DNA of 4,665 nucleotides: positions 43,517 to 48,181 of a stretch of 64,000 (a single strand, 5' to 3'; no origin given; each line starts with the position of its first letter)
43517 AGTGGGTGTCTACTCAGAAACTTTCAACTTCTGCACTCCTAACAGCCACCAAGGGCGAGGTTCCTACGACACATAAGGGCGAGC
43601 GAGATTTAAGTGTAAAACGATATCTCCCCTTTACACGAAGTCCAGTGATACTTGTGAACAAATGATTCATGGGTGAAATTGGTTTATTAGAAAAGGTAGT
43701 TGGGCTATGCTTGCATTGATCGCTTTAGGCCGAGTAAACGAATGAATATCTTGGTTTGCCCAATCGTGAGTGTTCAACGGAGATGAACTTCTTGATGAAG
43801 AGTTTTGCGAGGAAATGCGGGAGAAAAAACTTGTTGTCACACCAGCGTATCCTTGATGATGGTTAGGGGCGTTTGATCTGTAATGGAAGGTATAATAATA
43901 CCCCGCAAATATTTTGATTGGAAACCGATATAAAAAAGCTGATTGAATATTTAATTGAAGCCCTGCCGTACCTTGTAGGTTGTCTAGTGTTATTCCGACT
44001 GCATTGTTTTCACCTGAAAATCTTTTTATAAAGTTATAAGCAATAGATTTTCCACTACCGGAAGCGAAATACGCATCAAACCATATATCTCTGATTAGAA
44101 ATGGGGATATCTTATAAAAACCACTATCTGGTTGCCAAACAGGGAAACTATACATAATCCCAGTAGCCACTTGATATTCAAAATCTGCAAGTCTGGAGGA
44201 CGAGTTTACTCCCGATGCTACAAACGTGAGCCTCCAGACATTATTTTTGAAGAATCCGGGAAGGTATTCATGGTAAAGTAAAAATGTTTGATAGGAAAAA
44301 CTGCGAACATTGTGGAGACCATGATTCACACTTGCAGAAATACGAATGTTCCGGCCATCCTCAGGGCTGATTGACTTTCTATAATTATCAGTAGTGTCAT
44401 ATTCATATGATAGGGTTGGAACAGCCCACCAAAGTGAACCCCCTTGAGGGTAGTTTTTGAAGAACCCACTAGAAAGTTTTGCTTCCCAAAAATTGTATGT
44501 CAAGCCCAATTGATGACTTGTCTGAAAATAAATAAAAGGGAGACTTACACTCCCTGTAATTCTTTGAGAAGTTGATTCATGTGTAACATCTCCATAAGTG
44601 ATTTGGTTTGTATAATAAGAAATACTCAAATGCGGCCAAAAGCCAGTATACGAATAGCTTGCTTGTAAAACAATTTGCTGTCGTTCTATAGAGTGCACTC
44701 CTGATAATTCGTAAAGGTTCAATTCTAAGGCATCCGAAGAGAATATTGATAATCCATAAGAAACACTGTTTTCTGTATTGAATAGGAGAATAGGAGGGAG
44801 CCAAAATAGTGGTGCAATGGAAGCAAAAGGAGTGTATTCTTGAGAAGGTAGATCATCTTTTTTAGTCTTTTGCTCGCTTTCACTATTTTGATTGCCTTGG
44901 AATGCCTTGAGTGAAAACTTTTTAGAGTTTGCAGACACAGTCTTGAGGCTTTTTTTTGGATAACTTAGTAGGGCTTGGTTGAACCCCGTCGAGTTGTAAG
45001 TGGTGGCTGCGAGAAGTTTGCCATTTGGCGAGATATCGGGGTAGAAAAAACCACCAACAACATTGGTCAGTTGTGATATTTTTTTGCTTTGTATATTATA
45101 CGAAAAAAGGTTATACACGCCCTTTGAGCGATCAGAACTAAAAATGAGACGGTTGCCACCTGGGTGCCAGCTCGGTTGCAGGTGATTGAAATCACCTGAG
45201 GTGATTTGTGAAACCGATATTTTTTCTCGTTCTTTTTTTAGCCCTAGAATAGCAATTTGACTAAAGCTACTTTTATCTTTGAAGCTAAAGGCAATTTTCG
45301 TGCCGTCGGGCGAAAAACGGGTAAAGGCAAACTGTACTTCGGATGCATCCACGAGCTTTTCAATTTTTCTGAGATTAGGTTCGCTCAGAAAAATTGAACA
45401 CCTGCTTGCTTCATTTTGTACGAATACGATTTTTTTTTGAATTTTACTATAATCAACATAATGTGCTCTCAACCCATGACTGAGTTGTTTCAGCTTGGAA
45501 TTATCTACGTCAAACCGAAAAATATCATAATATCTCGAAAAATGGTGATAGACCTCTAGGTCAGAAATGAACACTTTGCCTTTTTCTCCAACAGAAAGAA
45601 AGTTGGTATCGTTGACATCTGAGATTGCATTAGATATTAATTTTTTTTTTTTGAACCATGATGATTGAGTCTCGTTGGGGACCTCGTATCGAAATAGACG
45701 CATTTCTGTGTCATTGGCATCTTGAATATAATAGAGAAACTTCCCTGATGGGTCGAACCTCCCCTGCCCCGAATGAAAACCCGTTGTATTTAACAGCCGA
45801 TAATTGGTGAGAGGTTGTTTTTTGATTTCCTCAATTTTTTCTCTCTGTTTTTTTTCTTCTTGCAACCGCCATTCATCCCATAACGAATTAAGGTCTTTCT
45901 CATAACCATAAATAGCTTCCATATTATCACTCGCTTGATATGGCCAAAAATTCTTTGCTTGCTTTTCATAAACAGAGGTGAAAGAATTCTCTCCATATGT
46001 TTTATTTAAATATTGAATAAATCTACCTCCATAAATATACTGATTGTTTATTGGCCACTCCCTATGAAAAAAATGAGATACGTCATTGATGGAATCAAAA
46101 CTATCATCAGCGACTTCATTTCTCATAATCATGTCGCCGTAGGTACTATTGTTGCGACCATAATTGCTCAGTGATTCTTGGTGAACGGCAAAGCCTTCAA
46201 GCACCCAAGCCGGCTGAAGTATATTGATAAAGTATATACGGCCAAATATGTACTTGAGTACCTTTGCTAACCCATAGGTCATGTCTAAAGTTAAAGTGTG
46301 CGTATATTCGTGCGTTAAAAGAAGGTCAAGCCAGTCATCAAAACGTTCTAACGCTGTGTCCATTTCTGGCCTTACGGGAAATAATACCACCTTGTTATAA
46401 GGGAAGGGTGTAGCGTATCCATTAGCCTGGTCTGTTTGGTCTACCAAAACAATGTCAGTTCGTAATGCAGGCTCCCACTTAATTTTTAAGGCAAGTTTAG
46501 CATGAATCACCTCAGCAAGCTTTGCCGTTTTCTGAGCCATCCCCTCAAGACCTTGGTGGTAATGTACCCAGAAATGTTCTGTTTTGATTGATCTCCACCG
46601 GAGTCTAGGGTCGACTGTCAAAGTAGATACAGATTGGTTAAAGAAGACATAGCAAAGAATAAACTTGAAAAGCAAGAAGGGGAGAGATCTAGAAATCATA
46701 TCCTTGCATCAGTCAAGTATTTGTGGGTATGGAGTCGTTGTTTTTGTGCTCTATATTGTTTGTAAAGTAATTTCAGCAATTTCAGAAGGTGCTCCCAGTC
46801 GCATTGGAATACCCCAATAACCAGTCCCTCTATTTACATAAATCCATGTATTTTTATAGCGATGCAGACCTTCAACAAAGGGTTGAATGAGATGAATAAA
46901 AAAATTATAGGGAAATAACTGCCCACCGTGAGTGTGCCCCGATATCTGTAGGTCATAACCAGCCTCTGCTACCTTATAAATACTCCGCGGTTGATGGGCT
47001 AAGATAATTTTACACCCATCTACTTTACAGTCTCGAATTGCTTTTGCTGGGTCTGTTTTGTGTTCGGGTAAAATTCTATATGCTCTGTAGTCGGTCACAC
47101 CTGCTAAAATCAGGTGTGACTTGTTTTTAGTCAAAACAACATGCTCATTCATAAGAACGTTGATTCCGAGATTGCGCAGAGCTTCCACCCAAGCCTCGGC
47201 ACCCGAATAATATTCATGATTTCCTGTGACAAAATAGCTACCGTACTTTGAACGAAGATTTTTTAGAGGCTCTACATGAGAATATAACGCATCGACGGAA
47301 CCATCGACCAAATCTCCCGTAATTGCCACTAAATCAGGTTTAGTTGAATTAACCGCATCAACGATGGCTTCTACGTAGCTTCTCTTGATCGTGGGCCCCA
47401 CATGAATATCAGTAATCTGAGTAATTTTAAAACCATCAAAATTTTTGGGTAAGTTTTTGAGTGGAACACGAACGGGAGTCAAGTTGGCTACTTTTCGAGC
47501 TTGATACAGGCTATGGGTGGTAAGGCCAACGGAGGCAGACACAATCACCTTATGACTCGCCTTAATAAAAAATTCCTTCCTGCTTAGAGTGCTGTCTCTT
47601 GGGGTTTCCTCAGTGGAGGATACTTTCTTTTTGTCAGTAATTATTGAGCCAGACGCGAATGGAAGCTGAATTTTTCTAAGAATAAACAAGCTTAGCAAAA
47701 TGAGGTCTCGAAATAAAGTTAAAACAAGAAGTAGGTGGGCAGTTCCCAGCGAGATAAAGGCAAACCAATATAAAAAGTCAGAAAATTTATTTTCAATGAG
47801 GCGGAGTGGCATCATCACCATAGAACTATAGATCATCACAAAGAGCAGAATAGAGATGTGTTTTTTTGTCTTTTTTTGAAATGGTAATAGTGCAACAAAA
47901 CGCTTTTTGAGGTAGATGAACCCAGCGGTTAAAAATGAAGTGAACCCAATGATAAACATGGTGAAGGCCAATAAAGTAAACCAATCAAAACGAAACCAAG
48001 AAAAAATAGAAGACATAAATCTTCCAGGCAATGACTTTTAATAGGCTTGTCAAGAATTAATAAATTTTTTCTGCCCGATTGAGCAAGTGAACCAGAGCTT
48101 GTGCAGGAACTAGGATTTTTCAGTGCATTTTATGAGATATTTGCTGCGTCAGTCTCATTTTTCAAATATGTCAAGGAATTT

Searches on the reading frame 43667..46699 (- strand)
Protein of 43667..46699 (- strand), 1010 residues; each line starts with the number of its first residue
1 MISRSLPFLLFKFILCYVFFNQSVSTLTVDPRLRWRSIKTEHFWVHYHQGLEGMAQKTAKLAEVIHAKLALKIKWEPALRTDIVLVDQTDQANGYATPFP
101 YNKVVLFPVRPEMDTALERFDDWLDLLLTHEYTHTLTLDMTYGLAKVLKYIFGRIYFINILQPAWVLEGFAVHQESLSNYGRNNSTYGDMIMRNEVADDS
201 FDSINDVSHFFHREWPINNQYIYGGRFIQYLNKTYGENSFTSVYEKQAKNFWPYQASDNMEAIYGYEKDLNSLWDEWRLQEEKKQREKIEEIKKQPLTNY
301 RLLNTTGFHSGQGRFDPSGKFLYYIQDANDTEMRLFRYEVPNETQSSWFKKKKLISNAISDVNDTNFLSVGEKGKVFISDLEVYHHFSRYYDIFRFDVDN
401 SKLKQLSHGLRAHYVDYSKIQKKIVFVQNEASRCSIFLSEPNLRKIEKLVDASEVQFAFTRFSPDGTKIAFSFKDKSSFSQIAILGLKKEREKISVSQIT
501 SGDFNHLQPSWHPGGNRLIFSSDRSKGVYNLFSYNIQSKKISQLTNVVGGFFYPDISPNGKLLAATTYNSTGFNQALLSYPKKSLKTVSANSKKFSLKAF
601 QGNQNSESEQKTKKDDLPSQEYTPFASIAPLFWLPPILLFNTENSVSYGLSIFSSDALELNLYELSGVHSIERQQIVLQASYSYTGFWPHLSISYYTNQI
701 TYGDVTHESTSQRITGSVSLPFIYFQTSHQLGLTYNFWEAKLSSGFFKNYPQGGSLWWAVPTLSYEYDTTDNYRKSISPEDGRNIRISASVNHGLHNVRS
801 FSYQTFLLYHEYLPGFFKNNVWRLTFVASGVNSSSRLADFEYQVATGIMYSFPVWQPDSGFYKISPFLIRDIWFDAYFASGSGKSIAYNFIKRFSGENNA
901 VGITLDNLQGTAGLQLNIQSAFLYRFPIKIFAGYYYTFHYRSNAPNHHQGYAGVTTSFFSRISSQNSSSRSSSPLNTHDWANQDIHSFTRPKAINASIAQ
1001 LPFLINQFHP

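Call 4: search_protein_families(library=pfam, proteins=[window:43667-46699:-], max_evalue=0.01)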
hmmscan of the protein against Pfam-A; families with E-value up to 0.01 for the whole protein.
window:43667-46699:- (1010 aa): 2 families
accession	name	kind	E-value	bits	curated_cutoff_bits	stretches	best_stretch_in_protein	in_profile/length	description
PF07676.18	PD40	-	1.9e-12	47.2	20.9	1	497-532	2-37/38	WD40-like Beta Propeller Repeat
PF25174.1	Beta-prop_THOC3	-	0.0084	15.6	305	0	459-570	93-193/272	THOC3 beta-propeller domain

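Call 19: search_protein_families(library=ncbifam, proteins=[window:43667-46699:-], max_evalue=0.001)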
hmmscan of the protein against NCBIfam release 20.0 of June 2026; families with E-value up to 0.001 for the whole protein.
window:43667-46699:- (1010 aa): 2 families
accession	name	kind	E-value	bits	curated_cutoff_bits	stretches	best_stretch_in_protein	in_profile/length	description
TIGR02800.1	propeller_TolB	equivalog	3.1e-17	62.6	343.15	1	391-591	171-365/418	Tol-Pal system beta propeller repeat protein TolB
NF002183.0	PRK01029.1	equivalog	1.2e-08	34.5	405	1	423-550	294-416/429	Tol-Pal system protein TolB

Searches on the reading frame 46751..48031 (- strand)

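Call 19: search_protein_families(library=ncbifam, proteins=[window:46751-48031:-], max_evalue=0.001)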
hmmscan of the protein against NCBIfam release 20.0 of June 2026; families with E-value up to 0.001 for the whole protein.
window:46751-48031:- (426 aa): 3 families
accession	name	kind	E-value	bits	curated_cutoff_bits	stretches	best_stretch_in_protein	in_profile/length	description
NF008460.0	PRK11340.1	equivalog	5.2e-31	108.1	188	1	149-423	3-270/271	phosphodiesterase YaeI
NF033458.1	lipid_A_LpxG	equivalog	2.8e-27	95.9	350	2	282-424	175-319/321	UDP-2,3-diacylglucosamine diphosphatase LpxG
TIGR04123.1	P_estr_lig_assc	hypoth_equivalog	0.00038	19.9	150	0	209-305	42-143/207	ligase-associated DNA damage response endonuclease PdeM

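Call 85: search_protein_families(library=pfam, proteins=[window:46751-48031:-], max_evalue=0.001)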
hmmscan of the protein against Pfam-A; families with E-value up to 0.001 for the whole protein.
window:46751-48031:- (426 aa): 2 families
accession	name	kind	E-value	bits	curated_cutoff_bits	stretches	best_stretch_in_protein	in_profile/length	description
PF00149.33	Metallophos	-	6.5e-15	56.5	21.5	1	201-369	1-190/191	Calcineurin-like phosphoesterase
PF12850.12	Metallophos_2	-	2.4e-05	24.8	27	1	202-369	2-118/154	Calcineurin-like phosphoesterase superfamily domain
